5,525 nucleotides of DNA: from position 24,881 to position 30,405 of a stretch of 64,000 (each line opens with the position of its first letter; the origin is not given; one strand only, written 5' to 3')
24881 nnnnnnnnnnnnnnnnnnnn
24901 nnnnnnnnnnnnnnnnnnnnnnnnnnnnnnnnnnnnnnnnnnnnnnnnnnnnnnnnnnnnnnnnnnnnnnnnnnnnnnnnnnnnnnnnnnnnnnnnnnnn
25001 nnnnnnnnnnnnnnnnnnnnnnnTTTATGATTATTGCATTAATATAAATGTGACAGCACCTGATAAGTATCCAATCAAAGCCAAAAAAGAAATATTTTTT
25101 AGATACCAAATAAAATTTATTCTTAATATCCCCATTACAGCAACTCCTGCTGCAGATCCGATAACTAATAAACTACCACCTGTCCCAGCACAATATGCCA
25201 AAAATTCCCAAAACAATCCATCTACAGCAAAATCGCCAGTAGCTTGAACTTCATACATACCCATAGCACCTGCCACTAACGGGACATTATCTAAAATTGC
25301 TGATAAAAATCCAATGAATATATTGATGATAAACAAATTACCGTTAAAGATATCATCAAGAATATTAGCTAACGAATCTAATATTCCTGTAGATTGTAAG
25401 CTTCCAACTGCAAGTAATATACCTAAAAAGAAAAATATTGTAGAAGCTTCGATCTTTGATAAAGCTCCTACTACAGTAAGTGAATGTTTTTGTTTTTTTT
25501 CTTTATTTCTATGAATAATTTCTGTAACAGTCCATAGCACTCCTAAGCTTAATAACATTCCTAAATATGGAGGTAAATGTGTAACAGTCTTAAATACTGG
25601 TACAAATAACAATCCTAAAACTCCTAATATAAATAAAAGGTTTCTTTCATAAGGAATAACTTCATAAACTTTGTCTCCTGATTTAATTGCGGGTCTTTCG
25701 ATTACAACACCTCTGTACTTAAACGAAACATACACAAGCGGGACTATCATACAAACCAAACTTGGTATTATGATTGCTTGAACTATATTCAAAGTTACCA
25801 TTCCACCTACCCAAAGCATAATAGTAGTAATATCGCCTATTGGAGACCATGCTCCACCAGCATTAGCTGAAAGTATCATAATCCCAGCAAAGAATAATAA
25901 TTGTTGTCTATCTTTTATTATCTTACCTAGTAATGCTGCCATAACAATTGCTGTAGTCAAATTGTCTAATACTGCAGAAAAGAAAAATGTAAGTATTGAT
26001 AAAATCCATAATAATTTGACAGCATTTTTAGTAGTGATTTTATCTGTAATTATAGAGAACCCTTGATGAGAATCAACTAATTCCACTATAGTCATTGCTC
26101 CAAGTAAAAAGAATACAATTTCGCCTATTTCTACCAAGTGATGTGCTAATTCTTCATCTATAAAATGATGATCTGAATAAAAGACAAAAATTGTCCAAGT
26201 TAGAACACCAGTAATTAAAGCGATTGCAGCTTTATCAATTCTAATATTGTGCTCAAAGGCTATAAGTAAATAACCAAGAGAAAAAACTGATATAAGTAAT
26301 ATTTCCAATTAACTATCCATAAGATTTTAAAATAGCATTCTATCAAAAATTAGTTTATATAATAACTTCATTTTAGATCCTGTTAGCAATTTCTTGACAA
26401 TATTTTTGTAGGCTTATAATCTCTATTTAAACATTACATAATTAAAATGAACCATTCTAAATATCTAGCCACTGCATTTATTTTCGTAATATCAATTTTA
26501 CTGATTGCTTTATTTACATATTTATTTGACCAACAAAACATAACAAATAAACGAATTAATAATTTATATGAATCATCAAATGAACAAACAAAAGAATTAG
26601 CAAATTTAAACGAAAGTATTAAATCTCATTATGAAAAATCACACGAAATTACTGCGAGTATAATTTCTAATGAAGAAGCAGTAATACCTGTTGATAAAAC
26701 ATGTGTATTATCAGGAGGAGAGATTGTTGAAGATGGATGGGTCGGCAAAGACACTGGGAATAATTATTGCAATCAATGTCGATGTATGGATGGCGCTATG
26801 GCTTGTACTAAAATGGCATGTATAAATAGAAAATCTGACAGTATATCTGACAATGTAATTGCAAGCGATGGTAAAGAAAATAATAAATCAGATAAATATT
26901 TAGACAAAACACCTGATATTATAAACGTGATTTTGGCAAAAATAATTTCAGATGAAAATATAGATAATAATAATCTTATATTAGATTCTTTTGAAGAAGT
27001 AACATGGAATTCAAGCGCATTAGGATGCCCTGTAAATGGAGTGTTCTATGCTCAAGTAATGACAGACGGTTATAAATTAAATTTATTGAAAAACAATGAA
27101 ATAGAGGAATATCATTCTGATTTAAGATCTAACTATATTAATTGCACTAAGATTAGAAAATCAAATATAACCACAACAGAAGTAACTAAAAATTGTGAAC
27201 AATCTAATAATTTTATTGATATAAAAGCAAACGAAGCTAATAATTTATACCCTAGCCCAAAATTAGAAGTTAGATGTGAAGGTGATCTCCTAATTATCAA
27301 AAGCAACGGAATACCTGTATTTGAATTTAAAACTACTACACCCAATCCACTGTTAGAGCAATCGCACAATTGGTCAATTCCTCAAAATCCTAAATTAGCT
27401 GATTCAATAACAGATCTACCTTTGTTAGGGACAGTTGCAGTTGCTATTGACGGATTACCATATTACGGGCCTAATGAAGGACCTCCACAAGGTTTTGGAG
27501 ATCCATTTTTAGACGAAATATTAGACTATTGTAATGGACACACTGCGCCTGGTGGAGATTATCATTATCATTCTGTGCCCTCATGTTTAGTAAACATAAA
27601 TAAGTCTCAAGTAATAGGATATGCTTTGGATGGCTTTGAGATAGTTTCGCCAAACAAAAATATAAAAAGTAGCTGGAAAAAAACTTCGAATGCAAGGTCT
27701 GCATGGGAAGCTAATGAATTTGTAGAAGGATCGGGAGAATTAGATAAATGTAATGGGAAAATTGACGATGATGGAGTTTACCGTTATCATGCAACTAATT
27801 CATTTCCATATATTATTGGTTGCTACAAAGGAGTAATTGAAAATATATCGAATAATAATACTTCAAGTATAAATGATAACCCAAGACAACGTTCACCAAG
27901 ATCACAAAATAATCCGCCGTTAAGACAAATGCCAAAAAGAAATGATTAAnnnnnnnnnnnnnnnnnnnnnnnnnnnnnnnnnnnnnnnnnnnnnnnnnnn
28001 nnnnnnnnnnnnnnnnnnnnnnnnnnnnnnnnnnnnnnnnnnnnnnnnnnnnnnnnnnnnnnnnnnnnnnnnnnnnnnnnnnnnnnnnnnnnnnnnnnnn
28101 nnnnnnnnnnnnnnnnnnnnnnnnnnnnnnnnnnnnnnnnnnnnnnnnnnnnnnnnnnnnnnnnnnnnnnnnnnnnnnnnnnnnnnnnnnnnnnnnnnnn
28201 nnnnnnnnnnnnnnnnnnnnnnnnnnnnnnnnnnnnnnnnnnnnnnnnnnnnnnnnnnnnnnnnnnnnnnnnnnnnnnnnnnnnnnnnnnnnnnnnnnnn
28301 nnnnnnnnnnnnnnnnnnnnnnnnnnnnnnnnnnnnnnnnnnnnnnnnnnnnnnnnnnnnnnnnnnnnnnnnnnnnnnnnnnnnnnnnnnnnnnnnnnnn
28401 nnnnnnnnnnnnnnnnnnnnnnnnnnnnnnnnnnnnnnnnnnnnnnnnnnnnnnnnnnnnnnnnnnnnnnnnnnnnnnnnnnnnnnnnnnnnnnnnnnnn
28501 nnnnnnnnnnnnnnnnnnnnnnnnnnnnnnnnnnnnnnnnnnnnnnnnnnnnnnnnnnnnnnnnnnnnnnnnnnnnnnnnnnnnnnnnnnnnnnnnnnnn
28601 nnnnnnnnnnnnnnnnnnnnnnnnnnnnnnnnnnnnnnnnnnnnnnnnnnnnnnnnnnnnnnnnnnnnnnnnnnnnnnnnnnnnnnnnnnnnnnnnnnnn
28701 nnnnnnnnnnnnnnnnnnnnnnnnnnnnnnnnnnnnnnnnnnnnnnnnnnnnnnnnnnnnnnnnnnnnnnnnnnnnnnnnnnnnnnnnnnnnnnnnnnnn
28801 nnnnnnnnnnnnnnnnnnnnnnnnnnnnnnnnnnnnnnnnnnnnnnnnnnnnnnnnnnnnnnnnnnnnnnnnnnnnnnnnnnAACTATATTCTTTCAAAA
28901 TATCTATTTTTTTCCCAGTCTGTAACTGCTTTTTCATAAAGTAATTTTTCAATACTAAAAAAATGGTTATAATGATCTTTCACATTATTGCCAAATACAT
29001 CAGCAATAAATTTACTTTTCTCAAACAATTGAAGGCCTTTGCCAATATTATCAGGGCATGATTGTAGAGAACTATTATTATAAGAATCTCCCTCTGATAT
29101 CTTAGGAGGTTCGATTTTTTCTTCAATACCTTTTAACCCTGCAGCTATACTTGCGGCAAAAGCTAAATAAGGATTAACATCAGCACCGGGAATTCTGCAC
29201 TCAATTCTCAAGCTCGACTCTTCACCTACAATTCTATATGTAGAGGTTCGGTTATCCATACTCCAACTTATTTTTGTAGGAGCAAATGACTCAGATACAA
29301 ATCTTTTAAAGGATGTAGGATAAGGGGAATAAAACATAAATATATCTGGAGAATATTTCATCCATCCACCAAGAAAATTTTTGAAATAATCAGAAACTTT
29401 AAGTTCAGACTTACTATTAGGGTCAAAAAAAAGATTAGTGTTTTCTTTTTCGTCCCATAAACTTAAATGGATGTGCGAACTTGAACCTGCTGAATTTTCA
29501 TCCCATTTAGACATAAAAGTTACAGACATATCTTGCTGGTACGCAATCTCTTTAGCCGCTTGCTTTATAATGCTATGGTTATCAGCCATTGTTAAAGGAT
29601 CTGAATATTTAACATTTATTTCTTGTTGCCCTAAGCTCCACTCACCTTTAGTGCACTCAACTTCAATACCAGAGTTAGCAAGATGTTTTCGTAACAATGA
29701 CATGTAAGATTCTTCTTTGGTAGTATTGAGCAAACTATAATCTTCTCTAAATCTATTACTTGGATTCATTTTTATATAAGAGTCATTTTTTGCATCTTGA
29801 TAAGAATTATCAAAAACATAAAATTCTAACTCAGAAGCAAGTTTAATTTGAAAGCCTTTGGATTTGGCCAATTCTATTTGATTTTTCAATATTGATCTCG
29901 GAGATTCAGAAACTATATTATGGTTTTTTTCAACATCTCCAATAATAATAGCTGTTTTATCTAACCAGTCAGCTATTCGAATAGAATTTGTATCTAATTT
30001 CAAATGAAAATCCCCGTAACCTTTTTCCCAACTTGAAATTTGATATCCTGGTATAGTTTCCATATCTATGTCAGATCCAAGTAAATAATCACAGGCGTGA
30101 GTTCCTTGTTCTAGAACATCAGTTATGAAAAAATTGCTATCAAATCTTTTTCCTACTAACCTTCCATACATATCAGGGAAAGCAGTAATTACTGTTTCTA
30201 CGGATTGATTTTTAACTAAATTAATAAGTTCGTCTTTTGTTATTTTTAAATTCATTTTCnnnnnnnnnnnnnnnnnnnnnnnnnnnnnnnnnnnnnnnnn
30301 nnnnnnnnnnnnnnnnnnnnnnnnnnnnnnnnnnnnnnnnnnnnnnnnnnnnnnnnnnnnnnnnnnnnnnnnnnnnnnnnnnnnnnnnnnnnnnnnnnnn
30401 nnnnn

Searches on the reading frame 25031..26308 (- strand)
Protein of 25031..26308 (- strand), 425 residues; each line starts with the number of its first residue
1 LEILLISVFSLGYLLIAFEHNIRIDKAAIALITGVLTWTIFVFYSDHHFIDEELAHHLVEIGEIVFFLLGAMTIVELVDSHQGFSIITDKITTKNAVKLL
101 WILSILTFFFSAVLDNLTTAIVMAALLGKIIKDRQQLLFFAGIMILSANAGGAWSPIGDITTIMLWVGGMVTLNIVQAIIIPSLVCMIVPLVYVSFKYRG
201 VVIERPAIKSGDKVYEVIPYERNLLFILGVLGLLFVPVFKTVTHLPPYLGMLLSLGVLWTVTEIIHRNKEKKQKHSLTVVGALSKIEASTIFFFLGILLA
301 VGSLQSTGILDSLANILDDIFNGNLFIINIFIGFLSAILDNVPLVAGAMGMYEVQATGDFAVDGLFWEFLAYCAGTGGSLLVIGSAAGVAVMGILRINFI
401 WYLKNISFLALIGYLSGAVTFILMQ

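Call 61: search_protein_families(library=pfam, max_evalue=0.00001, proteins=[window:25031-26308:-])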
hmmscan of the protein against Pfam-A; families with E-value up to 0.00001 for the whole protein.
window:25031-26308:- (425 aa): 1 family
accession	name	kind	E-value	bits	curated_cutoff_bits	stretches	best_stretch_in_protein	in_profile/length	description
PF03600.22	CitMHS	-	2.3e-33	116.2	31.9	1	13-356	1-322/336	Citrate transporter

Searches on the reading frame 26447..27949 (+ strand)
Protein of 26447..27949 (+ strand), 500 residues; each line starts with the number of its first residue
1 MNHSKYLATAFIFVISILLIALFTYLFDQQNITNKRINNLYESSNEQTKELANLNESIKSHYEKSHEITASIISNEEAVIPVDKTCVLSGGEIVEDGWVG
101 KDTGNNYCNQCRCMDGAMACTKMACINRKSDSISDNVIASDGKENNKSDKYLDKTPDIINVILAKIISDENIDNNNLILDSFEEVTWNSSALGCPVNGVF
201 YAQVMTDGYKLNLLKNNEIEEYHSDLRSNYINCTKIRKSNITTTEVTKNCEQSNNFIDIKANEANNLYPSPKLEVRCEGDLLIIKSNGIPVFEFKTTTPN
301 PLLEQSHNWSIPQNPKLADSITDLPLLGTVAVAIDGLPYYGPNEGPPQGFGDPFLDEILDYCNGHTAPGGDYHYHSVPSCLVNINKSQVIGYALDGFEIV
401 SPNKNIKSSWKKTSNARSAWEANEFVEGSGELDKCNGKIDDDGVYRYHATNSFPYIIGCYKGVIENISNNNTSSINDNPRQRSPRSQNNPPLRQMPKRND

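Call 61: search_protein_families(library=pfam, max_evalue=0.00001, proteins=[window:26447-27949:+])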
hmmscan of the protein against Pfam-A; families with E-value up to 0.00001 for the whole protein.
window:26447-27949:+ (500 aa): 2 families
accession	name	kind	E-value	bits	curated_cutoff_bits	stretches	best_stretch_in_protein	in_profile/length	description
PF14240.11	YHYH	-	2.6e-27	96.5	25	1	309-462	2-193/193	YHYH protein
PF05375.19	Pacifastin_I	-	1.6e-06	28.2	27.9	1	106-130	10-35/40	Pacifastin inhibitor (LCMII)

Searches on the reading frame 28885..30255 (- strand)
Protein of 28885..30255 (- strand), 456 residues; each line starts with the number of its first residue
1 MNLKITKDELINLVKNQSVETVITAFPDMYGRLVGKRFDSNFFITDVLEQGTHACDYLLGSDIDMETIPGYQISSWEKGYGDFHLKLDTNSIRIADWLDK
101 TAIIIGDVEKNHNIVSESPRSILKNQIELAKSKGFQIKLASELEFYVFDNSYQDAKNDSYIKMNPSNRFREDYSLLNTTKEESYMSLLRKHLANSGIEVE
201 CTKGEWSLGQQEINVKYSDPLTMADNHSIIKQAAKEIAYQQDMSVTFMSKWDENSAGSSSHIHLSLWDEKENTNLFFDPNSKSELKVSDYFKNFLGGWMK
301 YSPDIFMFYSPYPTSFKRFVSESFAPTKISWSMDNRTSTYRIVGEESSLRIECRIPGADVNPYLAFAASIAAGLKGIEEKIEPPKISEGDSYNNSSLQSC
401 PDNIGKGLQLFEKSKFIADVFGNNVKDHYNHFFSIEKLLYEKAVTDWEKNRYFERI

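Call 61: search_protein_families(library=pfam, max_evalue=0.00001, proteins=[window:28885-30255:-])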
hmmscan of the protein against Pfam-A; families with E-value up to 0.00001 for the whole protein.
window:28885-30255:- (456 aa): 1 family
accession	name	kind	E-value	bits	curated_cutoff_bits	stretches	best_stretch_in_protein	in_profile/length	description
PF00120.29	Gln-synt_C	-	2.6e-88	296.8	24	1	118-452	3-344/344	Glutamine synthetase, catalytic domain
